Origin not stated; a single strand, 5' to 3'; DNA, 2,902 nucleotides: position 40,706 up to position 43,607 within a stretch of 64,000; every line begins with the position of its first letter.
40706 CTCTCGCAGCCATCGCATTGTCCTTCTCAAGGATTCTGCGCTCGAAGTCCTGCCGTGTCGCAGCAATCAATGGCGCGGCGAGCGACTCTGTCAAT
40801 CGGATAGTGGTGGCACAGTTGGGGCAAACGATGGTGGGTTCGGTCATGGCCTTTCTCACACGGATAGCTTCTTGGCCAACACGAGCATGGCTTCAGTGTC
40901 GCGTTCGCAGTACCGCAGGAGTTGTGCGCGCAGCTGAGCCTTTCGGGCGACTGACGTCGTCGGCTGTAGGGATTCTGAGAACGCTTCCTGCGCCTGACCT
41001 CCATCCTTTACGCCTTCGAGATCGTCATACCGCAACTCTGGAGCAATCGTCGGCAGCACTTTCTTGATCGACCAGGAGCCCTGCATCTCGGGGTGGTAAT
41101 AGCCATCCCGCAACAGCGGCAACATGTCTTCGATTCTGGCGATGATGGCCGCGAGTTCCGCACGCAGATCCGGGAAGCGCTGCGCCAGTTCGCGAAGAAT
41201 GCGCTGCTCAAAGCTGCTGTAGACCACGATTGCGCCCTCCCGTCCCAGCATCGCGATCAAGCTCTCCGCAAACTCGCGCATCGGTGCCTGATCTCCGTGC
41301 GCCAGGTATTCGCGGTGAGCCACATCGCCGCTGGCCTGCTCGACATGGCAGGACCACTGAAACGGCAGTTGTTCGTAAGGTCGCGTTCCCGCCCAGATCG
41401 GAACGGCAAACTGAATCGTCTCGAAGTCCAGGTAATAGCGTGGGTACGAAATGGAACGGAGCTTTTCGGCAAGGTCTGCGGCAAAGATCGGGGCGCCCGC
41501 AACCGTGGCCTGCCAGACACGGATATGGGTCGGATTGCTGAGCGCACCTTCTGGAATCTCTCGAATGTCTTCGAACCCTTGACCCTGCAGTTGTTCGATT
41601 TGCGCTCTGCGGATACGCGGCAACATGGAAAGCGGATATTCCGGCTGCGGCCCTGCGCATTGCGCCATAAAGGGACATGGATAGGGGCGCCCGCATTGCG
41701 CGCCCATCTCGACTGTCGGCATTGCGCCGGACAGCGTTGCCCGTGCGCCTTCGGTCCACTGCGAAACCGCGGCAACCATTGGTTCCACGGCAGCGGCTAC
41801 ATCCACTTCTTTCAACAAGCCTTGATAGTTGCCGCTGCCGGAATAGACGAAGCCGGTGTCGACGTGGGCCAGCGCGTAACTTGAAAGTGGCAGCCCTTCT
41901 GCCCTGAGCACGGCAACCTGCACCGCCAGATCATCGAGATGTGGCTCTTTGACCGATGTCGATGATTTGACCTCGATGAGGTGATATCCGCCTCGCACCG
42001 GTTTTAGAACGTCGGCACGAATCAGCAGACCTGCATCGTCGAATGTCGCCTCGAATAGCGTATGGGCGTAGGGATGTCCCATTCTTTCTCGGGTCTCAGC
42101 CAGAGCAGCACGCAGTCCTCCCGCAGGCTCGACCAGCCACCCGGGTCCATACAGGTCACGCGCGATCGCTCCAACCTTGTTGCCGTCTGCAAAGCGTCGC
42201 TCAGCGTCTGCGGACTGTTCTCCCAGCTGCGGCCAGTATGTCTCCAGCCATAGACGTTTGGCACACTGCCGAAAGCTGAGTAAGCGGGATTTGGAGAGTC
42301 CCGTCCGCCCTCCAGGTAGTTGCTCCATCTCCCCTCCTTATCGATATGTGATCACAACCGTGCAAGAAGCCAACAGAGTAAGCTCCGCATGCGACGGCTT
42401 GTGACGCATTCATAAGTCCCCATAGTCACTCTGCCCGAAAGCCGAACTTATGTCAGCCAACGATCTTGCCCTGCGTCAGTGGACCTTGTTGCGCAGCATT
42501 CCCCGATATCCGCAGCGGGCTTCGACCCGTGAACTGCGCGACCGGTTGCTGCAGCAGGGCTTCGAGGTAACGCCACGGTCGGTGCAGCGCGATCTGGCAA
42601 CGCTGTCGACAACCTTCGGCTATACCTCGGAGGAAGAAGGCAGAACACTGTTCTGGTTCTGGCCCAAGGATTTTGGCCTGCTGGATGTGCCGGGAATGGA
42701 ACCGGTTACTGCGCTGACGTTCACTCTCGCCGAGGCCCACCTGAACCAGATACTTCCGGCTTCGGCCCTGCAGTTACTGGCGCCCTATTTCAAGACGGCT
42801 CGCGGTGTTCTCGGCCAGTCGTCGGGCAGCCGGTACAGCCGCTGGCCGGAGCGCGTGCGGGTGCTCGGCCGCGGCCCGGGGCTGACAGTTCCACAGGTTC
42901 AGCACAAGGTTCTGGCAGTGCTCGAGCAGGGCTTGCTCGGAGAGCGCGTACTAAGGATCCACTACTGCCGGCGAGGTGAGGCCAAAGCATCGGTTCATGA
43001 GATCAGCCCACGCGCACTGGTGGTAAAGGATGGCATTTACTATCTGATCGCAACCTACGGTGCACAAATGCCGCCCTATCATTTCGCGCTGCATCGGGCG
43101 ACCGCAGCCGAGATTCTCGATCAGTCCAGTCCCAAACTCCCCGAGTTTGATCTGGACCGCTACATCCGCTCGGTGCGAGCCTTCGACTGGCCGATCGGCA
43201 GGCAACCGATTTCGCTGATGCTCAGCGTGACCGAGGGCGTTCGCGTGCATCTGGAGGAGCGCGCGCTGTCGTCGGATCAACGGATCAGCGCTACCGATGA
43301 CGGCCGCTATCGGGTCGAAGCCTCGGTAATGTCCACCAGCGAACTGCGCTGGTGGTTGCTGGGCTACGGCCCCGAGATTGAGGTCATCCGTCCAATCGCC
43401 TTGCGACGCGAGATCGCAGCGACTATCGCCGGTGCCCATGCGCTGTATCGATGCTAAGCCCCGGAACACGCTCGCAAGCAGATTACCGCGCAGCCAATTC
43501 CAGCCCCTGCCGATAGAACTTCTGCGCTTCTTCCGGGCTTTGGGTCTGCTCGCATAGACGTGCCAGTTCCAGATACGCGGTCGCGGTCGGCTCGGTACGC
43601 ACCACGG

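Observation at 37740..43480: WYL-regulated four-gene nuclease operon on a low-GC island between dnaB and hemY: candidate undescribed defence system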

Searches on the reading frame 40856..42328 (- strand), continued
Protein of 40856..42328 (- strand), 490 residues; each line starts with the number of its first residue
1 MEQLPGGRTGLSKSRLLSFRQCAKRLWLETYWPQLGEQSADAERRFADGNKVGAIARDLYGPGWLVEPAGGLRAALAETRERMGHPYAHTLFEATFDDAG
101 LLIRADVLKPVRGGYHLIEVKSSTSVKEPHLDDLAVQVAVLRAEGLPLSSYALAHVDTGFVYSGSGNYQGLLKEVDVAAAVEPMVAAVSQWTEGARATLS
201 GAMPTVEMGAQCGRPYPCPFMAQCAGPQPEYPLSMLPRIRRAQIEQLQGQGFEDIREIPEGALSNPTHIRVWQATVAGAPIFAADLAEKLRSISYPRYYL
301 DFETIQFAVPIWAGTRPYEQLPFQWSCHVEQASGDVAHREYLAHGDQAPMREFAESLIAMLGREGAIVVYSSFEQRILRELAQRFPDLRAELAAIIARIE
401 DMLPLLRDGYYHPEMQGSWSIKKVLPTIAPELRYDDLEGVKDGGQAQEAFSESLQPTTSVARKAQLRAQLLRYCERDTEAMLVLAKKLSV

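Call 93: get_annotated_region(hit=H36, flank=6000)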
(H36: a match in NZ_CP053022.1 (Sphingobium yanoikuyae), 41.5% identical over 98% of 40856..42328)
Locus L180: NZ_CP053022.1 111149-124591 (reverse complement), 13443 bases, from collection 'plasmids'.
description: Sphingobium yanoikuyae strain YC-XJ2 plasmid p-A-Sy, complete sequence
organism: Sphingobium yanoikuyae (NCBI taxid 13690)
taxonomy: Bacteria; Pseudomonadota; Alphaproteobacteria; Sphingomonadales; Sphingomonadaceae; Sphingobium; Sphingobium yanoikuyae
host: -; source: whole organism,River sediment contaminated by e-waste; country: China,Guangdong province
typing (MOB-suite, as given by PLSDB): non-mobilizable; replicon rep_cluster_543
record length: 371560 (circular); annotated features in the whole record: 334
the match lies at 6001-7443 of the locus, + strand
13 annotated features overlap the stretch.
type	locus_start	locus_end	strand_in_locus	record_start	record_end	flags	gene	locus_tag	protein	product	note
CDS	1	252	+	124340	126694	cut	-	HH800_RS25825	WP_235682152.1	Tn3 family transposase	-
CDS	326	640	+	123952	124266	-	-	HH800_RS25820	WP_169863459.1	hypothetical protein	-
CDS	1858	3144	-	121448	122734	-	-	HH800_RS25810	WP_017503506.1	PD-(D/E)XK nuclease family protein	-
CDS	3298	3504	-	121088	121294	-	-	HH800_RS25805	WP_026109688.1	hypothetical protein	-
CDS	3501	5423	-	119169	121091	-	-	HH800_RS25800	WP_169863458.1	ATP-binding protein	-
CDS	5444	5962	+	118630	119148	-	-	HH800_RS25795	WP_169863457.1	WYL domain-containing protein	-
CDS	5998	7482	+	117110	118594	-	-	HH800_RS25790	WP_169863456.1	DUF2779 domain-containing protein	-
CDS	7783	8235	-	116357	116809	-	-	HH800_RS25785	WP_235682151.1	5'-nucleotidase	GO:0009117 - nucleotide metabolic process [Evidence IEA]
CDS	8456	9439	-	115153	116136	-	-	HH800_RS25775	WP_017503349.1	WYL domain-containing protein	-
CDS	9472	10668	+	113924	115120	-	-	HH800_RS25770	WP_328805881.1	TM0106 family RecB-like putative nuclease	-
CDS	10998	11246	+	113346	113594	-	-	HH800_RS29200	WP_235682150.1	hypothetical protein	-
CDS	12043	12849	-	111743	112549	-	istB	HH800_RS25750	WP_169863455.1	IS21-like element helper ATPase IstB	-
CDS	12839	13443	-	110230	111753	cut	istA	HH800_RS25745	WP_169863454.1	IS21 family transposase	-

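Call 96: search_protein_families(library=padloc, proteins=[L153:7759-9966:+, L171:3401-4363:+, L102:160-945:+, L126:11455-12381:+, L102:4820-5914:-, L145:5251-6201:+, L107:371-919:+, L102:942-1790:+, L083:4699-5547:+], max_evalue=0.00001)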
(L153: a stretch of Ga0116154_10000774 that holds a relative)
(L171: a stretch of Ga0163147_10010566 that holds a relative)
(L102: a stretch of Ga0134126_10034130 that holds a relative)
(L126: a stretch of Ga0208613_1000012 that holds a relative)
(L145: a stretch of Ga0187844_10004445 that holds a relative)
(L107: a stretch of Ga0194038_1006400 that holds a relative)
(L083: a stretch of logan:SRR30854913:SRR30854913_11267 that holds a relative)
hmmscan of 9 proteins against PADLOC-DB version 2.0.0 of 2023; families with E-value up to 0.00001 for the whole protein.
L153:7759-9966:+ (735 aa): 7 families
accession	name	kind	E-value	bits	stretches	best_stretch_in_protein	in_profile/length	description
PDLC02196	IetA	-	1e-37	128.5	1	524-673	121-273/374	-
PDLC02195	IetA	-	2.3e-35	120.7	1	526-673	138-288/395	-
PDLC04232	IetA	-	4.6e-32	109.7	1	521-669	112-263/330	-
PDLC04231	IetA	-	3.3e-25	87.4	2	523-656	115-251/262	-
PDLC00915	TRIP13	-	2.8e-14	51.2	1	526-665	64-224/302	TRIP13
PDLC00914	TRIP13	-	4.2e-10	37.6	0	532-673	78-239/302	TRIP13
PDLC03838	DolB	-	1e-08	32.8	0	267-313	150-196/375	-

L171:3401-4363:+ (320 aa): 0 families

L102:160-945:+ (261 aa): 4 families
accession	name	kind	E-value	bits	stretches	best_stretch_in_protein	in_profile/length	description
PDLC04151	HEC-05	-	3.7e-23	80.1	1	40-122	48-135/600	-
PDLC04150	HEC-05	-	6.8e-18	62.8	1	40-123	30-118/583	-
PDLC04709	PDC-M55C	-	4.9e-17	59.8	1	39-115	36-105/554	-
PDLC04152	HEC-05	-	6.5e-07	26.3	0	45-120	37-128/566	-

L126:11455-12381:+ (308 aa): 1 family
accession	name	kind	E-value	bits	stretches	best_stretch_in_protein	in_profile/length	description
PDLC04900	PDC-S08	-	7.6e-136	450.2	1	9-308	16-317/323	-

L102:4820-5914:- (364 aa): 0 families

L145:5251-6201:+ (316 aa): 0 families

L107:371-919:+ (182 aa): 0 families

L102:942-1790:+ (282 aa): 0 families

L083:4699-5547:+ (282 aa): 0 families

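Call 100: search_solved_structures(query=A3, max_evalue=0.1)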
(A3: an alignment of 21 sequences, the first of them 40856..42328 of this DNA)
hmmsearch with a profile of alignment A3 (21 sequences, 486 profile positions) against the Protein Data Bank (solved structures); distinct sequences matched with E-value up to 0.1: 0.

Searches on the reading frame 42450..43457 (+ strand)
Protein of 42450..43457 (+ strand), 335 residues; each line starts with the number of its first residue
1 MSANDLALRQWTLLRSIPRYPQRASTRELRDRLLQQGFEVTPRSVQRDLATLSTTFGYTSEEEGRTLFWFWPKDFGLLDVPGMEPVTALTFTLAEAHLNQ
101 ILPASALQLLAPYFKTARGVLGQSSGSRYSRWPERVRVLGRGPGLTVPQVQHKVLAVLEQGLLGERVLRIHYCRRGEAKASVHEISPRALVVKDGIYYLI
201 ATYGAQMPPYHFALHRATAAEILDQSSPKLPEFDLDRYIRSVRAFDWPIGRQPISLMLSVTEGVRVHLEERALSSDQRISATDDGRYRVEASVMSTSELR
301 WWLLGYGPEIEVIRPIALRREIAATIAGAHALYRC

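Call 3: search_protein_families(library=pfam, proteins=[window:42450-43457:+], max_evalue=0.1)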
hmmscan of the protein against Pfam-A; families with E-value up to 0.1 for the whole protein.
window:42450-43457:+ (335 aa): 2 families
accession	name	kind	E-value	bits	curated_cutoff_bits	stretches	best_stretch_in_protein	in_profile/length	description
PF25583.1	WCX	-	1.9e-17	63.8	23.9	1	253-328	2-74/76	WCX domain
PF13280.12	WYL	-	6.1e-09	36.2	21.8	1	154-221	2-69/70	WYL domain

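Call 4: search_protein_families(library=padloc, proteins=[window:42450-43457:+], max_evalue=0.1)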
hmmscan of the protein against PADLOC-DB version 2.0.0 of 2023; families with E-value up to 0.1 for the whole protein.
window:42450-43457:+ (335 aa): 7 families
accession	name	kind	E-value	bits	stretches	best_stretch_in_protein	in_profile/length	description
PDLC01652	WYL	-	7.4e-26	89.4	1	150-328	15-160/162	"CAS-I,CAS-II,CAS-III,CAS-IV,CAS-V,CAS-VI; associated_signaling"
PDLC01457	WYL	-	4.2e-15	54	1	16-317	12-228/229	"CAS-I,CAS-II,CAS-III,CAS-IV,CAS-V,CAS-VI; associated_signaling"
PDLC01766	Cas3c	-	7.8e-12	42.2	1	151-333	133-316/1009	-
PDLC01046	WYL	-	2.9e-05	21.4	1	283-334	384-434/435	HTH-WYL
PDLC01484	WYL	-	0.00025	18.3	1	298-333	401-436/437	"CAS-I,CAS-II,CAS-III,CAS-IV,CAS-V,CAS-VI; associated_signaling"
PDLC01510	WYL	-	0.00025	18.3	1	298-333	401-436/437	"CAS-I,CAS-II,CAS-III,CAS-IV,CAS-V,CAS-VI; associated_signaling"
PDLC01036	WYL/Csx1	-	0.00081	17.2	1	265-326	217-274/279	CARF+WYL C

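Call 5: search_protein_families(library=ncbifam, proteins=[window:42450-43457:+], max_evalue=0.1)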
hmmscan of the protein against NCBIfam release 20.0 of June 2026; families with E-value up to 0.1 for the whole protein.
window:42450-43457:+ (335 aa): 0 families

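Call 8: search_protein_families(library=phrogs, proteins=[window:42450-43457:+], max_evalue=0.01)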
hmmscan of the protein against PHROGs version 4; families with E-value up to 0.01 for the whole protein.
window:42450-43457:+ (335 aa): 1 family
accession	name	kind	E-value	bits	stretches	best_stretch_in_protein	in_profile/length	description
phrog_13105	-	unknown function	5.7e-09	36.9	1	150-227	144-219/239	-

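Call 99: search_solved_structures(query=window:42450-43457:+, max_evalue=0.01, show_alignments=1)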
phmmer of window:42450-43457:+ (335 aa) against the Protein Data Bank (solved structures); distinct sequences matched with E-value up to 0.01: 6.
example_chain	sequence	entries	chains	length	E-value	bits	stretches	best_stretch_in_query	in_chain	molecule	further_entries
7u02_B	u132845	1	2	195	0.00022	23.6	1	150-322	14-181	WYL domain-containing protein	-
7tzv_A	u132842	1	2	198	0.00022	23.6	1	150-322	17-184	WYL domain-containing protein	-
9cu3_B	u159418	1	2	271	0.00052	22.4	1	148-321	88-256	WYL domain-containing protein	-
6sj9_A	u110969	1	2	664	0.00087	21.6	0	162-324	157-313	Proteasome accessory factor B/C (PafBC)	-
9pfq_Q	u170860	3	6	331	0.00088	21.6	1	148-321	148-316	WYL domain-containing protein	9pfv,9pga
8tp8_A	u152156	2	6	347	0.00099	21.5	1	148-321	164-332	DeoR-family transcriptional regulator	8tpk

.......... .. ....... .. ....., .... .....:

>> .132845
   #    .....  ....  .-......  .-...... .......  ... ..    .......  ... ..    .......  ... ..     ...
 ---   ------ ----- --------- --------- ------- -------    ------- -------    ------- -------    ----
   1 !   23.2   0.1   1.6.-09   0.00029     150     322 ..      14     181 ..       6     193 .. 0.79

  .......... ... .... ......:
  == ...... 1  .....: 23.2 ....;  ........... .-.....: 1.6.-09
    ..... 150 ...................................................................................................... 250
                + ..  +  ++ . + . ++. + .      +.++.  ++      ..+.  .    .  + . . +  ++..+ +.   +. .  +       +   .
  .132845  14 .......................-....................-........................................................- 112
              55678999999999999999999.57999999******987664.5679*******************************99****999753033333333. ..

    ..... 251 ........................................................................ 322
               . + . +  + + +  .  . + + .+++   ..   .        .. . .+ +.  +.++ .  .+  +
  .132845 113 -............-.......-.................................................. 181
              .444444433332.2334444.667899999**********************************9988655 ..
